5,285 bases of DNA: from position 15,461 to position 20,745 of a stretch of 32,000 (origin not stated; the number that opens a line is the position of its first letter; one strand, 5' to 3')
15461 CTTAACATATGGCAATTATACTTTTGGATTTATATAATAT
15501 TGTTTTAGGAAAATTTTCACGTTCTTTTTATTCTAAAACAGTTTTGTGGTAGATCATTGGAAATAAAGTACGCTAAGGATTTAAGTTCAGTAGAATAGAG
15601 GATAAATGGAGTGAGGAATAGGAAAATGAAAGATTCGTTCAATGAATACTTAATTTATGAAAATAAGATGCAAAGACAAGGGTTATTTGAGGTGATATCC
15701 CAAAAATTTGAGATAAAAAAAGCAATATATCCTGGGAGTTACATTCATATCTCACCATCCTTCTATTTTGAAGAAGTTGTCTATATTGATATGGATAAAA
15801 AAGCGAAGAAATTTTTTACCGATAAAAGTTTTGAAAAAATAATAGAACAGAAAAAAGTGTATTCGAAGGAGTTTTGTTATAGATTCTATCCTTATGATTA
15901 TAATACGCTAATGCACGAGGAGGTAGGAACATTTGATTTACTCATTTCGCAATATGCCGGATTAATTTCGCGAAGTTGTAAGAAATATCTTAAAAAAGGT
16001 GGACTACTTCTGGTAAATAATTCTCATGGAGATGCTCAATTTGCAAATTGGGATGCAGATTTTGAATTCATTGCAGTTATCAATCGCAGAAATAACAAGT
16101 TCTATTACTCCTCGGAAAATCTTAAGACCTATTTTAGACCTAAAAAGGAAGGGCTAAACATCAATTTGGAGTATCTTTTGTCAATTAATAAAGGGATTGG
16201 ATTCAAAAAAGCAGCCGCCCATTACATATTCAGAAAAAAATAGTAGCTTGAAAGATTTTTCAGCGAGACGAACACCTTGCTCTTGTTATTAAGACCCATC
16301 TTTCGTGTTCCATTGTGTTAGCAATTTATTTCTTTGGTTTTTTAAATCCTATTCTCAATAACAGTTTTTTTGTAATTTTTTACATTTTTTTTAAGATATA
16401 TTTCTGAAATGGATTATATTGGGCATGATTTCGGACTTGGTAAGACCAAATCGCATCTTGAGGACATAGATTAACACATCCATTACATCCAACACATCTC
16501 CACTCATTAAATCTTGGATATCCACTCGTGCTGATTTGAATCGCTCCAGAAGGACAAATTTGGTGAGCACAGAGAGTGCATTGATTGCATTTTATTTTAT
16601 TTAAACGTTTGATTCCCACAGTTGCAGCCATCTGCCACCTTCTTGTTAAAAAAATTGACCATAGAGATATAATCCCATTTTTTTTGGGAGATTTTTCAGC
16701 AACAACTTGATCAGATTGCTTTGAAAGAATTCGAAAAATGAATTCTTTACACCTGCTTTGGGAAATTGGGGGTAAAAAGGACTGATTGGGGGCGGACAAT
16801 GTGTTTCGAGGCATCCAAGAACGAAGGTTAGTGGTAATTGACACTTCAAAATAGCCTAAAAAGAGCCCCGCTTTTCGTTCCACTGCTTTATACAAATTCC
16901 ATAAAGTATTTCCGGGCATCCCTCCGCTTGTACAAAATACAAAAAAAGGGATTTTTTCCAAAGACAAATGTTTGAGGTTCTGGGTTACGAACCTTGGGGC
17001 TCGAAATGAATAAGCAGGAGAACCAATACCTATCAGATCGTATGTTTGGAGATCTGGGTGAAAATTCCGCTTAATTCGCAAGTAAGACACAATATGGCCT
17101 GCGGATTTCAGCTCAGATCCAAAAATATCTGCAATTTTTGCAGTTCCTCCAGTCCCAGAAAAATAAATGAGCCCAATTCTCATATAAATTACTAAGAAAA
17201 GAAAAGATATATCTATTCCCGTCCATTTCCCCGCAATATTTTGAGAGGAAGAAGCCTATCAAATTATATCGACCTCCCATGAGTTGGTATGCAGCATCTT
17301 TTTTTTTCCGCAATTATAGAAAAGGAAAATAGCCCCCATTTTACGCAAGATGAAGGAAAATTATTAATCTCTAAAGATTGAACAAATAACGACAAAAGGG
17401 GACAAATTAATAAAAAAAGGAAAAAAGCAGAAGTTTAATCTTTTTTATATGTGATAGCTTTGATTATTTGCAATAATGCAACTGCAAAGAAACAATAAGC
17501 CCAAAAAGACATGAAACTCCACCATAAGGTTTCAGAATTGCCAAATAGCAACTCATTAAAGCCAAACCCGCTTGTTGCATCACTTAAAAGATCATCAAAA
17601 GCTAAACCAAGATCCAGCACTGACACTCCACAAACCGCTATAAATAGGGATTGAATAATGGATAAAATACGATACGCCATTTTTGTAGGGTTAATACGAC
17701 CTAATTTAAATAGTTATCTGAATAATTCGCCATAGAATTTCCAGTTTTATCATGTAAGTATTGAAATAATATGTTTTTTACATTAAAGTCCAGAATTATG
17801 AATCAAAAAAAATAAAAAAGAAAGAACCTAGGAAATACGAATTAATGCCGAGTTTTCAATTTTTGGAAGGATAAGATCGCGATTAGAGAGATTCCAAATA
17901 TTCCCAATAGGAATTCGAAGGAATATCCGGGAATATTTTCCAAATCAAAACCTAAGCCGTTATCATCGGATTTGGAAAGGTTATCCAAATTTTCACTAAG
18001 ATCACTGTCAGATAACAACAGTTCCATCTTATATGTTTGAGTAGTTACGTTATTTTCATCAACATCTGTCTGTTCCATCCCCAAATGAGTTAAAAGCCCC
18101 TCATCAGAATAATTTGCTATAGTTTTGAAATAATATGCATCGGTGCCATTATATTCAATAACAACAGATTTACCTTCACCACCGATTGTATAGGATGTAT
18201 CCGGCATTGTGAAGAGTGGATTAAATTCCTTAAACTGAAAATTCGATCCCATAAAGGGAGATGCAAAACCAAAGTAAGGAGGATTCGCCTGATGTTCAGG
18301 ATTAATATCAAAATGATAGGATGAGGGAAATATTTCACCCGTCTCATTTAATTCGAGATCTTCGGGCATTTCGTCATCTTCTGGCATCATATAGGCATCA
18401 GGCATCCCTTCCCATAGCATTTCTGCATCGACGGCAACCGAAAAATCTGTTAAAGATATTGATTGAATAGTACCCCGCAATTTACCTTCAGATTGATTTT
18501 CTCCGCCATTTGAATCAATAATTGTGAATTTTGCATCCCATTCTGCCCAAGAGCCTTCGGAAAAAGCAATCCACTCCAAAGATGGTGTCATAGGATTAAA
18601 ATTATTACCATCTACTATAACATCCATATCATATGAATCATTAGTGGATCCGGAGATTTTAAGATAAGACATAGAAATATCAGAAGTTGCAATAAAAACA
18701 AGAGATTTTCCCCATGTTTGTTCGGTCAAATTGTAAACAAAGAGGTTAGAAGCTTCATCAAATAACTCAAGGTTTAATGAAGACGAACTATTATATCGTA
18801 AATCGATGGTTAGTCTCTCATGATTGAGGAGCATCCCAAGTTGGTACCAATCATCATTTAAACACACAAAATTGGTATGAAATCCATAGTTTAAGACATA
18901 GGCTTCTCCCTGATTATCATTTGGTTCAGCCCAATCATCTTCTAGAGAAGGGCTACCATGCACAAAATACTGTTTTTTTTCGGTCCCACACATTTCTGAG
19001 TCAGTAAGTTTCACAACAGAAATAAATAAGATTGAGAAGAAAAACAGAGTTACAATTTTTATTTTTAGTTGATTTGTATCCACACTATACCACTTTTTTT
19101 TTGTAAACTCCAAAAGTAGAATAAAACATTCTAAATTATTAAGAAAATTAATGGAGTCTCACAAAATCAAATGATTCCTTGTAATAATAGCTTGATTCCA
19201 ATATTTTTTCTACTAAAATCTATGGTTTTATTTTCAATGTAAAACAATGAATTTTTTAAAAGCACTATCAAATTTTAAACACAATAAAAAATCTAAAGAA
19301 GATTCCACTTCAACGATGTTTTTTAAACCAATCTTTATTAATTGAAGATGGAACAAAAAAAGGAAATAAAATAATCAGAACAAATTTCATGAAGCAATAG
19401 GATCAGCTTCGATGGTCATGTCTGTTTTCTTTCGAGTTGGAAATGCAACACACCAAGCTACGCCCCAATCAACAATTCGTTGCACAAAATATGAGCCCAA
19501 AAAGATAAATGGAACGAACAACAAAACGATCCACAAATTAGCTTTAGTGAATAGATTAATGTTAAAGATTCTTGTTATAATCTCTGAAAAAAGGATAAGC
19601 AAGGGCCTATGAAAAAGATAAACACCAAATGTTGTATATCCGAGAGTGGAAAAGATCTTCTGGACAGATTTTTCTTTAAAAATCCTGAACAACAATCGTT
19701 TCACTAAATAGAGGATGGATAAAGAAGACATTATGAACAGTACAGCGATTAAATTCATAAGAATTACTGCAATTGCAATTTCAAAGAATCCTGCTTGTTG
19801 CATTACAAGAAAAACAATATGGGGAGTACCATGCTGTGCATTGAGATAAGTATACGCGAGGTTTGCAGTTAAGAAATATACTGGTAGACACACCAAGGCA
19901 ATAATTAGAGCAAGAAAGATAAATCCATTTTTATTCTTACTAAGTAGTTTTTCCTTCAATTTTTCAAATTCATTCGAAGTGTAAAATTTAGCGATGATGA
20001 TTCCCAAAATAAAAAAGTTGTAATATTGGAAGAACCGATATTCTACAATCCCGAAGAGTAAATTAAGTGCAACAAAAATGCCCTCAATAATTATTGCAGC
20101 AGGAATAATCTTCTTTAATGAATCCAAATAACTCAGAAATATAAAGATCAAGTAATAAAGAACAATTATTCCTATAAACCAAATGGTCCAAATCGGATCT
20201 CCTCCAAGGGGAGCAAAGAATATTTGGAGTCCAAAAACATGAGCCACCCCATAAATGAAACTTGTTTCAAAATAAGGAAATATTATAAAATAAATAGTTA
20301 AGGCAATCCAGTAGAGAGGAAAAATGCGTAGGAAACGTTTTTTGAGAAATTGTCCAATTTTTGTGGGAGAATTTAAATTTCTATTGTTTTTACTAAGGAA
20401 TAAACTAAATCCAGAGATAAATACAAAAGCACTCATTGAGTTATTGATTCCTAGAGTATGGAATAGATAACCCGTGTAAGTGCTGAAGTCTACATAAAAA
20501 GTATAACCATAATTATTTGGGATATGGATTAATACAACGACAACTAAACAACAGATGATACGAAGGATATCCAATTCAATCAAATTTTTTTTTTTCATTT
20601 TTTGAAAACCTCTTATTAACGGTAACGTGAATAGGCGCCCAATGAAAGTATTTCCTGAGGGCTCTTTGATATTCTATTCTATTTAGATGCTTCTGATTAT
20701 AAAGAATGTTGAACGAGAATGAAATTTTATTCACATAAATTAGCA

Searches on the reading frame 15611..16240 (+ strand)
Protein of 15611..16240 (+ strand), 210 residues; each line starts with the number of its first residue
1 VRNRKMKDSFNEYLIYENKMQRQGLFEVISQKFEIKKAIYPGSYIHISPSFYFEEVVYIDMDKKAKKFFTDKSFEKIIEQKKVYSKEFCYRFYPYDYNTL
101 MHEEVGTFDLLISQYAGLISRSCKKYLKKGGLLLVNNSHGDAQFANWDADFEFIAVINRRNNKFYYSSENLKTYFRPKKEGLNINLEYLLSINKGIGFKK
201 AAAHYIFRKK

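Call 58: search_protein_families(library=padloc, proteins=[window:15611-16240:+], max_evalue=1)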
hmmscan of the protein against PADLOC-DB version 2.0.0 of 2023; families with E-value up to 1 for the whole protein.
window:15611-16240:+ (210 aa): 1 family
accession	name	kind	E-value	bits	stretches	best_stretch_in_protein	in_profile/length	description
PDLC01339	Csm3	-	0.051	12.6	1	71-201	39-159/163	"CAS-III-A,CAS-III-D; effector_G7"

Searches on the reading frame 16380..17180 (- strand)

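Call 12: search_protein_families(library=pfam, proteins=[window:16380-17180:-])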
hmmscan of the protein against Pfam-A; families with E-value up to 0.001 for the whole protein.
window:16380-17180:- (266 aa): 10 families
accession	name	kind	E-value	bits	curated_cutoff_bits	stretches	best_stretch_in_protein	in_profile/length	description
PF13187.11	Fer4_9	-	1.4e-08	35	27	1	197-244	1-52/52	4Fe-4S dicluster domain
PF12724.12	Flavodoxin_5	-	2.7e-08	34.7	27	1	4-83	2-84/145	Flavodoxin domain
PF14697.11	Fer4_21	-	4.6e-07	30.3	35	1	194-244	4-57/59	4Fe-4S dicluster domain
PF12838.12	Fer4_7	-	5.8e-07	30.3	27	1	197-243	1-52/52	4Fe-4S dicluster domain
PF13237.11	Fer4_10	-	1.5e-05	25.2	25.5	1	192-240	3-53/53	4Fe-4S dicluster domain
PF13484.11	Fer4_16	-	2.1e-05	25.7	30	0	228-247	1-20/66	4Fe-4S double cluster binding domain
PF00037.32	Fer4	-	2.3e-05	24.5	21.1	1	228-244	7-23/24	4Fe-4S binding domain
PF12797.12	Fer4_2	-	8.3e-05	22.8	24.5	1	221-240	2-21/22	4Fe-4S binding domain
PF12837.12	Fer4_6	-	9.8e-05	22.6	25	0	222-244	2-24/24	4Fe-4S binding domain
PF25160.1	LdpA_Fe-S-bd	-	0.00072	19.7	27.6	0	200-246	4-45/49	LdpA Fe-S cluster-binding domain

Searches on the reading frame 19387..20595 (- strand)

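Call 12: search_protein_families(library=pfam, proteins=[window:19387-20595:-])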
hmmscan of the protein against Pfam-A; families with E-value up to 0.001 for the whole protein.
window:19387-20595:- (402 aa): 1 family
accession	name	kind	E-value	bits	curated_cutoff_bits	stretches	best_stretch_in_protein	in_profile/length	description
PF01757.29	Acyl_transf_3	-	3.8e-26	92.4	31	1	6-371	2-324/326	Acyltransferase domain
